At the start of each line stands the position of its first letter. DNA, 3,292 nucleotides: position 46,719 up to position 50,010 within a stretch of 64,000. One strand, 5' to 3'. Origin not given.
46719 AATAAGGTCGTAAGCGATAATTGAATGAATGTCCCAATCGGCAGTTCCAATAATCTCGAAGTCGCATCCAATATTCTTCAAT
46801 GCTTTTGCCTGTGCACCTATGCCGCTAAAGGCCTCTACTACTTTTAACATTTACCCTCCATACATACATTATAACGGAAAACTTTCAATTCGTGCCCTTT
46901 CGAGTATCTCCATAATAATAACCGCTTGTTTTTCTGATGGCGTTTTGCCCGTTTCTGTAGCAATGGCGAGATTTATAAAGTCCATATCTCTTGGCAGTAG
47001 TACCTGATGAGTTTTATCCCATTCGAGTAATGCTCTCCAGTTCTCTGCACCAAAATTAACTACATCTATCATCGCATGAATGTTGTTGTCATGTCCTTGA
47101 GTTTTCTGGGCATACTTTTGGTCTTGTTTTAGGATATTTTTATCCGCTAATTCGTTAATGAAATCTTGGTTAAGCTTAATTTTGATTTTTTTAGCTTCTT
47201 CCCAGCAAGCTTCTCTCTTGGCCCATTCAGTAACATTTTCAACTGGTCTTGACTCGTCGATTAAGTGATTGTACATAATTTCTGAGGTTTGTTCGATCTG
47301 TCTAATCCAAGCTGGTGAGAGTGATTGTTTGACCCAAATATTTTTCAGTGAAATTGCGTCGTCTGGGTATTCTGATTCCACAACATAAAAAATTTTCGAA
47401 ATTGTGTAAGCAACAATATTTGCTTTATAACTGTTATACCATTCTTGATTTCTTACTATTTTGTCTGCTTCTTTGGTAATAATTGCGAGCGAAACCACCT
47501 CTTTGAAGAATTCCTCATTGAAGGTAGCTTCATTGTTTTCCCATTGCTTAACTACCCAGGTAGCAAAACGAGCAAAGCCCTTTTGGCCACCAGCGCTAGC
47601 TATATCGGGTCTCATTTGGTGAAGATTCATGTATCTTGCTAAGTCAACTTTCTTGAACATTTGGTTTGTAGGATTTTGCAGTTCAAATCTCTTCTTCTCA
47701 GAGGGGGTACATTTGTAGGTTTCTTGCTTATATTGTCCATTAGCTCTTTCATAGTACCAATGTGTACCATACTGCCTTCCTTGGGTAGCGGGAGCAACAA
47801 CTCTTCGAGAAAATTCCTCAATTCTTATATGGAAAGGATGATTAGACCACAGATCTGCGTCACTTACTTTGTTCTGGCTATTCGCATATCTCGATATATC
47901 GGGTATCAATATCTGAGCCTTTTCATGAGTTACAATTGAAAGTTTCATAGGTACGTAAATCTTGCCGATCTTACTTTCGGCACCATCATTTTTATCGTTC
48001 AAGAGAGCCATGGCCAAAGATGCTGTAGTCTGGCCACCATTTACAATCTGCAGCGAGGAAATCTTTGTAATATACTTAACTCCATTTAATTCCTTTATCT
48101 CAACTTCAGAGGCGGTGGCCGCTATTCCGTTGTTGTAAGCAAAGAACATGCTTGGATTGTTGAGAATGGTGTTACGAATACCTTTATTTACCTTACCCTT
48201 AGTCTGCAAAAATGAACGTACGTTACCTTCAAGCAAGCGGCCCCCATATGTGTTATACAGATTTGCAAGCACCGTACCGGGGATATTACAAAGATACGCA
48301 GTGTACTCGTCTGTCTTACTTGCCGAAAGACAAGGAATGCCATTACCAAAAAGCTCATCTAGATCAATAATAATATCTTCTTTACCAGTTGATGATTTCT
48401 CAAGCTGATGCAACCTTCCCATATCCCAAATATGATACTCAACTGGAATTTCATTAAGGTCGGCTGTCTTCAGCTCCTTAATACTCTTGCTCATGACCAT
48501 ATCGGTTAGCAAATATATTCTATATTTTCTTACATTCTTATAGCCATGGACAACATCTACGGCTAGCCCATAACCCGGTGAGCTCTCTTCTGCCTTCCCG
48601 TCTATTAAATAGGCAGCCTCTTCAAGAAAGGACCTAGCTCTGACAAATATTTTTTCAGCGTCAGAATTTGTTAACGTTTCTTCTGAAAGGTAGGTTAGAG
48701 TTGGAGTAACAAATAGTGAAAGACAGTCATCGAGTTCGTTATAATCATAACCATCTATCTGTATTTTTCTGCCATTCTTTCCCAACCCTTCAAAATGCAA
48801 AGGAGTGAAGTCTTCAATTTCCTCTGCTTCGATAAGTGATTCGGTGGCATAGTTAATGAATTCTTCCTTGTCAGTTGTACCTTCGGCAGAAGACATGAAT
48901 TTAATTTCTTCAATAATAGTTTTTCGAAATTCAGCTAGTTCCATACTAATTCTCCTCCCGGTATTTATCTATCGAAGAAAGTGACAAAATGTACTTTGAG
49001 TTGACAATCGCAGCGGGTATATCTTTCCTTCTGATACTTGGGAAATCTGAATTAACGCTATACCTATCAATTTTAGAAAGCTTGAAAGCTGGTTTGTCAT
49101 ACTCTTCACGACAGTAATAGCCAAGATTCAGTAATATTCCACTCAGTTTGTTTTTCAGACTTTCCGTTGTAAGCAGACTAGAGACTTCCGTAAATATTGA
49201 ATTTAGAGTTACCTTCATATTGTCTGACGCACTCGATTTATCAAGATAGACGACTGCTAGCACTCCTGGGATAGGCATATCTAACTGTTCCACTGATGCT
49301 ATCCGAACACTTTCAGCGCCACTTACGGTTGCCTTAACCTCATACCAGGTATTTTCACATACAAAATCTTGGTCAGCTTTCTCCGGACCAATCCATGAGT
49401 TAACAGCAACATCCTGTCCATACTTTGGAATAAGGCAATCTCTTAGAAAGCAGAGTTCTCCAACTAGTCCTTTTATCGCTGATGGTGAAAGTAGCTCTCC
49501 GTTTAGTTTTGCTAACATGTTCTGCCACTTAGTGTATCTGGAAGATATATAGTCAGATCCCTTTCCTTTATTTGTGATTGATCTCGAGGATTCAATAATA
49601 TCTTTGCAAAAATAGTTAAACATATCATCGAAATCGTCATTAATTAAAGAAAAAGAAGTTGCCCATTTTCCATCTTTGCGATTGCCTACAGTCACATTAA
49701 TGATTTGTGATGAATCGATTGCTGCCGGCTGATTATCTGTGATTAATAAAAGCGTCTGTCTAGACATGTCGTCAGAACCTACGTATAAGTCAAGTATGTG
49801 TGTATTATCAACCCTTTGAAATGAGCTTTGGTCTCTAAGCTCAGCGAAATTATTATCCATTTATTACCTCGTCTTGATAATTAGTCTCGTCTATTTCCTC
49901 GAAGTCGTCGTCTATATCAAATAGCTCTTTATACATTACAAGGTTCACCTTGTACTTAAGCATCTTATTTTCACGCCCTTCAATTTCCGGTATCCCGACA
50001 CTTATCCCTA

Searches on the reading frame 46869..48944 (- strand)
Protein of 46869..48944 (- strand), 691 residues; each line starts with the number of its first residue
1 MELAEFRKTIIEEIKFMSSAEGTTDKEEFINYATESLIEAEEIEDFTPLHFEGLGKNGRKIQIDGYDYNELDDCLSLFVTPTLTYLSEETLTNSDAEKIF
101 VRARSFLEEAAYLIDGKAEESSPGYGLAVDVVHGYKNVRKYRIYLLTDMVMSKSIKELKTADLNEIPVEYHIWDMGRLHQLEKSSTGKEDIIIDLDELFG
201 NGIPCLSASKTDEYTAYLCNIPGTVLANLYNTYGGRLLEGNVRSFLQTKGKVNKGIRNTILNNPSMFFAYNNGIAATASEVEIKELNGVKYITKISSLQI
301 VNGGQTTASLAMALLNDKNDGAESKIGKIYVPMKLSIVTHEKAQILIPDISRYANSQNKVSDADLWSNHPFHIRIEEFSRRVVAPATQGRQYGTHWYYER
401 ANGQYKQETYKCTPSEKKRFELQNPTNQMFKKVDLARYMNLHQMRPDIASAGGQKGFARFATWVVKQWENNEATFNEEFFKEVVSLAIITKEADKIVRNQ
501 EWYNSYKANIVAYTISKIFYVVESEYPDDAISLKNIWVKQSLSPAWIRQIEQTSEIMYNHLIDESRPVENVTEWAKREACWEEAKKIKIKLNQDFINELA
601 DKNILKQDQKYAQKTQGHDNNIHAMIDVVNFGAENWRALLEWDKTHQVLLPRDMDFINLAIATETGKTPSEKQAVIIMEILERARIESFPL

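Call 47: search_protein_families(library=padloc, proteins=[window:46869-48944:-])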
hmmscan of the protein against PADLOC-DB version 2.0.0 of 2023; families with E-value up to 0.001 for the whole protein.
window:46869-48944:- (691 aa): 2 families
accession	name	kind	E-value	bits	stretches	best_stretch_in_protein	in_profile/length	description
PDLC02207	MzaE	-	1.2e-82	276.3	1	57-585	64-581/598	-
PDLC02357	AbiU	-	2.1e-21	74.7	1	236-580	243-526/537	AbiU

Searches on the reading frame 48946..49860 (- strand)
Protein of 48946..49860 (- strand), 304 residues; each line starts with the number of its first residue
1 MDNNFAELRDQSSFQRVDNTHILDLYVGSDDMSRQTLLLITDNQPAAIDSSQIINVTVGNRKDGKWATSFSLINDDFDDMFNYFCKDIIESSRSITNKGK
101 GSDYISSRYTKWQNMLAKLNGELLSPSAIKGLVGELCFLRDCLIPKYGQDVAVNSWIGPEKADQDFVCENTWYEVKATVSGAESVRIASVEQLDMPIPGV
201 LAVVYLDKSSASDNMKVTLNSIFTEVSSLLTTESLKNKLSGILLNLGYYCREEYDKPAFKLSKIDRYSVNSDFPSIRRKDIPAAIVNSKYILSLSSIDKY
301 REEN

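Call 47: search_protein_families(library=padloc, proteins=[window:48946-49860:-])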
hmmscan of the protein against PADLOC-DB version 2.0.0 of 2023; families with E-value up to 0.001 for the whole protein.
window:48946-49860:- (304 aa): 1 family
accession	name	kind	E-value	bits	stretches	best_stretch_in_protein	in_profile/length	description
PDLC02206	MzaD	-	8e-18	63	1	78-296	102-319/342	-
